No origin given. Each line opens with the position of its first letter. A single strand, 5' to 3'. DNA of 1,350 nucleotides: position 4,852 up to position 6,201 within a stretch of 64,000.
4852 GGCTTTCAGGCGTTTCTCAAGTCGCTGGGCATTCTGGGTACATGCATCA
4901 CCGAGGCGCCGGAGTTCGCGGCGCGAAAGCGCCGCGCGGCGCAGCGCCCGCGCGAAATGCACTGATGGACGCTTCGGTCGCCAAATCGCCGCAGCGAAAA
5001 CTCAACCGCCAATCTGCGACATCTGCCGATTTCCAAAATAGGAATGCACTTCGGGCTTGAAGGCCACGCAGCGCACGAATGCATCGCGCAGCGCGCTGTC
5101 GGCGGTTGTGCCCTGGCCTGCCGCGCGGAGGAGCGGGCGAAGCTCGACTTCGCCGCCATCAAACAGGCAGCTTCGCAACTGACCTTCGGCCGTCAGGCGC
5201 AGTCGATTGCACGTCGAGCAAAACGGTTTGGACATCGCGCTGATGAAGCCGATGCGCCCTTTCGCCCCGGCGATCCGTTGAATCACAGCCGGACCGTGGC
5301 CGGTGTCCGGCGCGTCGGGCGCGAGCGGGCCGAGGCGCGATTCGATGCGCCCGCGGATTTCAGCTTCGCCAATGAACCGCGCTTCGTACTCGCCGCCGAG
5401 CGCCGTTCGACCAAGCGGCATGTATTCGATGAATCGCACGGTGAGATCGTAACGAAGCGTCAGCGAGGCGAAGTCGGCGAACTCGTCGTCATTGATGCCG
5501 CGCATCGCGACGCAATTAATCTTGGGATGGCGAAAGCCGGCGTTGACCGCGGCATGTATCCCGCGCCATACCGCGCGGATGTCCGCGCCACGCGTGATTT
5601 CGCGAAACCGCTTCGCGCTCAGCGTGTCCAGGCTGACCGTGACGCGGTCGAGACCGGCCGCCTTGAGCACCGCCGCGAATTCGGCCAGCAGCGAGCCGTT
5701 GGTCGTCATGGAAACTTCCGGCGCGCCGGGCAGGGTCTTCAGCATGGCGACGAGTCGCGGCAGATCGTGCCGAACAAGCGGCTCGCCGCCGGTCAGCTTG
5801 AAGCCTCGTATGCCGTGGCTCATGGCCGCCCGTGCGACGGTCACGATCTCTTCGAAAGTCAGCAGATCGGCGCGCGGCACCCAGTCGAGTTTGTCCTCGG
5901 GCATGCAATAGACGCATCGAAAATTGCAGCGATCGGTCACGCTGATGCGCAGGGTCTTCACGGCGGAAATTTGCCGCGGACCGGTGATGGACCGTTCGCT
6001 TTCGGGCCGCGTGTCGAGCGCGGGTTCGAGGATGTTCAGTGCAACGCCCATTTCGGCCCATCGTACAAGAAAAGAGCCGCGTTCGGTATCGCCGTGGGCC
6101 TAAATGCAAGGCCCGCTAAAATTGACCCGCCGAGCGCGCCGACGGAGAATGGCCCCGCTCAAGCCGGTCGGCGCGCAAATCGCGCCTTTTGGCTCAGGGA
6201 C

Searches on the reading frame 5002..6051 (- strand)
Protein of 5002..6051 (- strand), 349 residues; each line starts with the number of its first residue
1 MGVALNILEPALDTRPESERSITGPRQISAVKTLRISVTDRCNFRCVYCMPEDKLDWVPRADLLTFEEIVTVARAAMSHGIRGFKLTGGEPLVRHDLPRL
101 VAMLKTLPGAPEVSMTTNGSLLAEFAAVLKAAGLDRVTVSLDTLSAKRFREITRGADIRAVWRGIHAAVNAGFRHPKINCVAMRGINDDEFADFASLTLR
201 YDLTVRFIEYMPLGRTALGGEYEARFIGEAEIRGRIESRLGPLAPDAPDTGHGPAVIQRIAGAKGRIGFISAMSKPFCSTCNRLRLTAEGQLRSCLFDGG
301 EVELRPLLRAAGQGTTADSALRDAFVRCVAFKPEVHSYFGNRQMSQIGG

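Call 57: search_protein_families(library=pfam, proteins=[window:5002-6051:-])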
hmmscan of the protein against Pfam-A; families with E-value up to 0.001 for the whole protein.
window:5002-6051:- (349 aa): 3 families
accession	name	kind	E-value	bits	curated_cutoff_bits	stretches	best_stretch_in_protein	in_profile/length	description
PF04055.27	Radical_SAM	-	1.1e-34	120.5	29.5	1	36-196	1-164/166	Radical SAM superfamily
PF06463.18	Mob_synth_C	-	7.4e-29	100.7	37.4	1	204-337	2-127/128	Molybdenum Cofactor Synthesis C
PF13353.11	Fer4_12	-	1.8e-05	25.5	22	1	40-142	13-114/137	4Fe-4S single cluster domain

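Call 74: list_cluster_members(proteins=[window:5002-6051:-, window:1379-3304:-, window:3697-4962:-, window:6189-6887:+, window:4-735:+])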
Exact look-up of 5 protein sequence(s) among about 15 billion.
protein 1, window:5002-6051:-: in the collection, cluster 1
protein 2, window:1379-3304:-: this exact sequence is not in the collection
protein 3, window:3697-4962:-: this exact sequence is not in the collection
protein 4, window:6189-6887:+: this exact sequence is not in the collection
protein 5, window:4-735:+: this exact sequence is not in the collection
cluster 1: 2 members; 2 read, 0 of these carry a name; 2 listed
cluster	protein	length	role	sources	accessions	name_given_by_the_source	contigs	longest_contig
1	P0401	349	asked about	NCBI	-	-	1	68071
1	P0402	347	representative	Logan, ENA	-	-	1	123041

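Call 75: find_encoding_contigs(protein=P0402, flank=8000, max_places=1)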
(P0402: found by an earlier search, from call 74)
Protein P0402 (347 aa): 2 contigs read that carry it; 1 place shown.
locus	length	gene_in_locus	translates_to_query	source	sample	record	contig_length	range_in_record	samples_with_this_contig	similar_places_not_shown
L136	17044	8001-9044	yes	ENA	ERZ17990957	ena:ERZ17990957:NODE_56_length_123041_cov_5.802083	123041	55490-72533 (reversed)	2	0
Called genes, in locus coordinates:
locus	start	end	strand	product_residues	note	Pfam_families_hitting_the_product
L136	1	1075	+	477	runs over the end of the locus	PF00561:Abhydrolase_1 (faint), PF12146:Hydrolase_4 (faint), PF12697:Abhydrolase_6 (weak)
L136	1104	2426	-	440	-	PF03446:NAD_binding_2, PF03721:UDPG_MGDP_dh_N, PF00984:UDPG_MGDP_dh, PF03720:UDPG_MGDP_dh_C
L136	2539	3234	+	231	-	PF02308:MgtC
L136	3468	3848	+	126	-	-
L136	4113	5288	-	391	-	PF01926:MMR_HSR1 (faint), PF03193:RsgA_GTPase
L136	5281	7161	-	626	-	PF13490:zf-HC2 (weak)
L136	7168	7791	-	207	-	PF07638:Sigma70_ECF, PF04542:Sigma70_r2, PF08281:Sigma70_r4_2, PF04545:Sigma70_r4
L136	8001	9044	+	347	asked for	PF13353:Fer4_12 (faint), PF04055:Radical_SAM, PF06463:Mob_synth_C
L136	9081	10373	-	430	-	PF04015:DUF362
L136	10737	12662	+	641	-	-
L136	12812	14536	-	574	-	-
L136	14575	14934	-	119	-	PF03551:PadR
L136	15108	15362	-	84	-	-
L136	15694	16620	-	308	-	-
